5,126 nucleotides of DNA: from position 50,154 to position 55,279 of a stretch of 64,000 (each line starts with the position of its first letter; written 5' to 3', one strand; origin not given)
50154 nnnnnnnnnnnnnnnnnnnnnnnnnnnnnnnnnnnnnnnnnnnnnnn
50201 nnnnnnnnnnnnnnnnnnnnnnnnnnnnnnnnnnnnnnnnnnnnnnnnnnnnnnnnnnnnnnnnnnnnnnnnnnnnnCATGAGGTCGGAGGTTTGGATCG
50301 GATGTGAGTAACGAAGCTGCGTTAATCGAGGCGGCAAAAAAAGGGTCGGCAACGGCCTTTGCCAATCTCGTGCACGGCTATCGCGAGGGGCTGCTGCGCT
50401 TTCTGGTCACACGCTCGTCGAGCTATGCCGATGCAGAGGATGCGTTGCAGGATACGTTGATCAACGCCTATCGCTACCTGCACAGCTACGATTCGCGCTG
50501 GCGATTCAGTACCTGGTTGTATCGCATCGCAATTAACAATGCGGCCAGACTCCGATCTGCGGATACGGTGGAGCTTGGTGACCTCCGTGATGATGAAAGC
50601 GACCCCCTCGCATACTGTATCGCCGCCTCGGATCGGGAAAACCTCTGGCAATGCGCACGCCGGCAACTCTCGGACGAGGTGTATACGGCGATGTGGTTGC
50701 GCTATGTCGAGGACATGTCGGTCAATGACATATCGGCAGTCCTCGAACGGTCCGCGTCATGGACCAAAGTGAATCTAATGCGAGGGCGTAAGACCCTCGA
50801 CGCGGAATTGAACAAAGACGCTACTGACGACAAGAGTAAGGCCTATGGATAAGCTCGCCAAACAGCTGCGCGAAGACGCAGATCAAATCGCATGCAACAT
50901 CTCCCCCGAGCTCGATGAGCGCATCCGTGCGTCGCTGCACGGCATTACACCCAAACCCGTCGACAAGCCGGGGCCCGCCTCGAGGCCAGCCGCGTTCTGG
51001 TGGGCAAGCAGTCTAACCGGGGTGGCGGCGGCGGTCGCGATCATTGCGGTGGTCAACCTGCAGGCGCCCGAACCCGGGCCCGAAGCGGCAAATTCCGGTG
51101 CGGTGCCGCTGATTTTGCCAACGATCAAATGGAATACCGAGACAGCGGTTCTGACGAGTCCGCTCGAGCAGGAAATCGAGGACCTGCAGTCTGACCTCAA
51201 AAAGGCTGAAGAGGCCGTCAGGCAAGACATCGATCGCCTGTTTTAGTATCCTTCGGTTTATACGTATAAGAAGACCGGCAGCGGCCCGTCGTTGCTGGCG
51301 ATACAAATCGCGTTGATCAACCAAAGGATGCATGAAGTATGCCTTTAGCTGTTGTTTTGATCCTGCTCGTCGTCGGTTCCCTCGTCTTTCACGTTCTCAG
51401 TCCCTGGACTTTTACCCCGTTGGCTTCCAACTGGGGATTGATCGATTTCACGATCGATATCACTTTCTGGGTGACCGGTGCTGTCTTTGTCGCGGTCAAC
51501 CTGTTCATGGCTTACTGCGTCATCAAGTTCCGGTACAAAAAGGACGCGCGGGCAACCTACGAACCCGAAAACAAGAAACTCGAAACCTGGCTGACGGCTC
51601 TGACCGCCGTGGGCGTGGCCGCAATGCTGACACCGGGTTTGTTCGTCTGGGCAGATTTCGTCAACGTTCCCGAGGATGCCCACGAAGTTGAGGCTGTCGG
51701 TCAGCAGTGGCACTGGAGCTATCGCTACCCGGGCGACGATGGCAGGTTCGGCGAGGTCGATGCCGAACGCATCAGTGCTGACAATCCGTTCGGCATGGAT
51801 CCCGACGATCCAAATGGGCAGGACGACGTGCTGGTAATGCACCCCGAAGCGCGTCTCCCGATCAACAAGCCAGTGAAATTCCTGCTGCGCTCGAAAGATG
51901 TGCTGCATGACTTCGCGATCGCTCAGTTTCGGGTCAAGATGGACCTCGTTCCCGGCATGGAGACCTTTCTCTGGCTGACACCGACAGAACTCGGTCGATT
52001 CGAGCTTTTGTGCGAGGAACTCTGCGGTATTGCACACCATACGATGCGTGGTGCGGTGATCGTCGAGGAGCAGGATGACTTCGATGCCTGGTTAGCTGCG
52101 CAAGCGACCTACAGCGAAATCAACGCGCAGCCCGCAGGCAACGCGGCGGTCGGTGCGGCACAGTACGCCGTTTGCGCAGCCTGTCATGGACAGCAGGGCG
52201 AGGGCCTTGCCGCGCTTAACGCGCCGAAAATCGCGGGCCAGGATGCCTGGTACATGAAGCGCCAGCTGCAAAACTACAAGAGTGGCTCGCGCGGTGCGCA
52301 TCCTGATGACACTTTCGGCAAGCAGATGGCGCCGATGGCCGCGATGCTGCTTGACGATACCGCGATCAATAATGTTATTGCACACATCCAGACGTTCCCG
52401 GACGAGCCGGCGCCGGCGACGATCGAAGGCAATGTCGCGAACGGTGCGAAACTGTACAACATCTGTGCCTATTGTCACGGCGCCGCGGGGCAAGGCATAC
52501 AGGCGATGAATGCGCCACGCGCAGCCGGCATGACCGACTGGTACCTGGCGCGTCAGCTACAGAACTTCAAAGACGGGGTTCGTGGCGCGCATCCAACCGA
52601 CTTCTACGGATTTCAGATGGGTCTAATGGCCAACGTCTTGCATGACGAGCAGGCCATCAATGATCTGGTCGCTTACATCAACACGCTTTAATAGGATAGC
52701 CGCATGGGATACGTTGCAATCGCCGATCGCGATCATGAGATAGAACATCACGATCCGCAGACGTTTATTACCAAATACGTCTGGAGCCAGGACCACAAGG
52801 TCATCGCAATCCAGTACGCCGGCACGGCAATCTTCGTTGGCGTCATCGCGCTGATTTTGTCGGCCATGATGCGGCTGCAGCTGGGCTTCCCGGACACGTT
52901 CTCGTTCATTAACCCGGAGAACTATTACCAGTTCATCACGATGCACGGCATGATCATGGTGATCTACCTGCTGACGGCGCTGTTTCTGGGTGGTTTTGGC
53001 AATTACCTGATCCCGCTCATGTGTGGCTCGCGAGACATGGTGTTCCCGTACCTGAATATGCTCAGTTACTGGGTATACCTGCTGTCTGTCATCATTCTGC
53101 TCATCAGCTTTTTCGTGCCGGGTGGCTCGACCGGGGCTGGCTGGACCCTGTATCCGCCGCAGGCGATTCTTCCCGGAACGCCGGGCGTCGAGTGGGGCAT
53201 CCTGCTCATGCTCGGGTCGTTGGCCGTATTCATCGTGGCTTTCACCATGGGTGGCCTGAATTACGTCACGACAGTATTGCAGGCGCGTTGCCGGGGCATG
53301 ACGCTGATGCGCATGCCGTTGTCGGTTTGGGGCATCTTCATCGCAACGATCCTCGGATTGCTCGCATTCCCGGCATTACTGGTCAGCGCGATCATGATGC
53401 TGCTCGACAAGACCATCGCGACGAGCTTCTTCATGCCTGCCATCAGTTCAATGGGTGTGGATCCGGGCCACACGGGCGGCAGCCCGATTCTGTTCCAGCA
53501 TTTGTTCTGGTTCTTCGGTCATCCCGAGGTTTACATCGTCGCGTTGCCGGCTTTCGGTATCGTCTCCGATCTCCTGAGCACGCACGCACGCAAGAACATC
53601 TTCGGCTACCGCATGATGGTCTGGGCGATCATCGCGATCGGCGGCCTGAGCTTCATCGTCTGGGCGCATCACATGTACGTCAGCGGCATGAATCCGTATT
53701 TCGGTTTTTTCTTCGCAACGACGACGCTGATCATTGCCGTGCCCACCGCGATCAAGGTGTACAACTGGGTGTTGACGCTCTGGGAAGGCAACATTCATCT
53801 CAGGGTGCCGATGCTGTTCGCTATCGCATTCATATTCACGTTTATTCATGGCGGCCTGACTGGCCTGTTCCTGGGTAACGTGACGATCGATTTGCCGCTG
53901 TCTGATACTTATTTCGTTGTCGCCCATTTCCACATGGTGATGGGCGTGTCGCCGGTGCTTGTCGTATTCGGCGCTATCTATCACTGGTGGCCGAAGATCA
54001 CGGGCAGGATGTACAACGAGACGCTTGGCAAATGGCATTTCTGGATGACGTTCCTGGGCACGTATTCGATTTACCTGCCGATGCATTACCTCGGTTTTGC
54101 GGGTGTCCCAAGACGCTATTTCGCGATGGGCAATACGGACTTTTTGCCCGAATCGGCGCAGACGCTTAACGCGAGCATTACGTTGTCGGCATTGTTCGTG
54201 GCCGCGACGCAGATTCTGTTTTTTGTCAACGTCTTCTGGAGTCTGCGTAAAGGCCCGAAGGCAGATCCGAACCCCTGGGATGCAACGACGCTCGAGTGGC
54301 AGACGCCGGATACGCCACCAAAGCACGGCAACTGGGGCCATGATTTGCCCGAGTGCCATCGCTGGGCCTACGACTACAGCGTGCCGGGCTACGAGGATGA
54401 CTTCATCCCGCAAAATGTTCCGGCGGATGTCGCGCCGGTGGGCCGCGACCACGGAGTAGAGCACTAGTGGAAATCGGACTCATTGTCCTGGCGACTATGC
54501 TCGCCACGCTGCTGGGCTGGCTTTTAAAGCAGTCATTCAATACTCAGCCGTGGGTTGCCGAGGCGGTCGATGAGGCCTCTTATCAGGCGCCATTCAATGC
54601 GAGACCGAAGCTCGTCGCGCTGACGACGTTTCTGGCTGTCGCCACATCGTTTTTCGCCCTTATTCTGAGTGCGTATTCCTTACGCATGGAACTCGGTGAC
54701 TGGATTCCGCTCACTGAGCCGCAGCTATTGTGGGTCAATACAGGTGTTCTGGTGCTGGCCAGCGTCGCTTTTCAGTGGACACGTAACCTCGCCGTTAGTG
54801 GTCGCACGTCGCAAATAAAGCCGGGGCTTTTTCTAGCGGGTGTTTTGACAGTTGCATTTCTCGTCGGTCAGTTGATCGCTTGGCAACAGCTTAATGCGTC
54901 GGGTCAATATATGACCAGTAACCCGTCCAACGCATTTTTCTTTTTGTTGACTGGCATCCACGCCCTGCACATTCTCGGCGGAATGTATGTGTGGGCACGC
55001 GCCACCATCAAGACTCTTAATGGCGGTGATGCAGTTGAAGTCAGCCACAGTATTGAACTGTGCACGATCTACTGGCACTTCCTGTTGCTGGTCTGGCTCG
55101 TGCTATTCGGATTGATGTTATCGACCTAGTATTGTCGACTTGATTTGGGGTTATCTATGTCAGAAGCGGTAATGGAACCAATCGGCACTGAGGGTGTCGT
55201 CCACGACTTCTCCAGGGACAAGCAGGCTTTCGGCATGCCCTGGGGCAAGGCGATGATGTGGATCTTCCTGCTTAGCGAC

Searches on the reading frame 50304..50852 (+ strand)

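Call 57: search_protein_families(library=pfam, proteins=[window:50304-50852:+], max_evalue=0.001)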
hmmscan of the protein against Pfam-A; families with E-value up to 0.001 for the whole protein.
window:50304-50852:+ (182 aa): 2 families
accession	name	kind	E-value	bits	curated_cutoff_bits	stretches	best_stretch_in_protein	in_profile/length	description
PF04542.20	Sigma70_r2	-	5.8e-12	45.7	24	1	22-82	1-63/71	Sigma-70 region 2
PF08281.18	Sigma70_r4_2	-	6.5e-06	26.1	25.7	1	120-165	9-54/54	Sigma-70, region 4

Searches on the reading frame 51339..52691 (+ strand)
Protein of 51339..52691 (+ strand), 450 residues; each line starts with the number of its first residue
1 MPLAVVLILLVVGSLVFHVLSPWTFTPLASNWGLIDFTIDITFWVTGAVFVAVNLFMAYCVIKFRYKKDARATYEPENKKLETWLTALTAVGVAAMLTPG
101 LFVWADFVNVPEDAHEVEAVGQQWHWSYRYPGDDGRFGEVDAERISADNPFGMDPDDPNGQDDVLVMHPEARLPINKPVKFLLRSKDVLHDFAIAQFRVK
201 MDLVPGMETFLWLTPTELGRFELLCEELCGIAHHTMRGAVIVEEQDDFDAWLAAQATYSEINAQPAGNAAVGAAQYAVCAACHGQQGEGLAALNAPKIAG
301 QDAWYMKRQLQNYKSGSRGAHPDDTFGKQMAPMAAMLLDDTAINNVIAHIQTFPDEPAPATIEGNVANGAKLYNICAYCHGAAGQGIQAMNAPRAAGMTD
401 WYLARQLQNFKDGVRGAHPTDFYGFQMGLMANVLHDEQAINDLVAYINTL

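Call 57: search_protein_families(library=pfam, proteins=[window:51339-52691:+], max_evalue=0.001)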
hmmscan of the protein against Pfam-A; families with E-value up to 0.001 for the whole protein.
window:51339-52691:+ (450 aa): 4 families
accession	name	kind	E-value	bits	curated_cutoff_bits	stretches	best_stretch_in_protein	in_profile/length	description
PF00034.26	Cytochrom_C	-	2.4e-23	83.7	21.3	2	366-450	1-89/90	Cytochrome c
PF00116.26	COX2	-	6.7e-18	65.2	22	1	117-237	3-114/120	Cytochrome C oxidase subunit II, periplasmic domain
PF13442.11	Cytochrome_CBB3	-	1.6e-08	35.2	27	1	274-350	8-68/68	Cytochrome C oxidase, cbb3-type, subunit III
PF13473.12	Cupredoxin_1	-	0.00072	20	27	0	172-242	38-104/104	Cupredoxin-like domain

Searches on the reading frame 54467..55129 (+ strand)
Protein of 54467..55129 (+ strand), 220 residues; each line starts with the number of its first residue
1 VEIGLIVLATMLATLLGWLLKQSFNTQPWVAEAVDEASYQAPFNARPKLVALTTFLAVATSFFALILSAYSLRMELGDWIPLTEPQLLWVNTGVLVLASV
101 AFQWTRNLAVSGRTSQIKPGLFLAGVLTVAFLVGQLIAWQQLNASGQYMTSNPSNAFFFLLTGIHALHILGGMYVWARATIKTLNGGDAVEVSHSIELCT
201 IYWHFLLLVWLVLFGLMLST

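Call 57: search_protein_families(library=pfam, proteins=[window:54467-55129:+], max_evalue=0.001)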
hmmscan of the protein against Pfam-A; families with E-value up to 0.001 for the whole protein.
window:54467-55129:+ (220 aa): 1 family
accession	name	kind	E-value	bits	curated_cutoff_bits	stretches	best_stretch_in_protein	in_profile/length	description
PF00510.24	COX3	-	4.9e-11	43.4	23.8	1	52-214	85-250/258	Cytochrome c oxidase subunit III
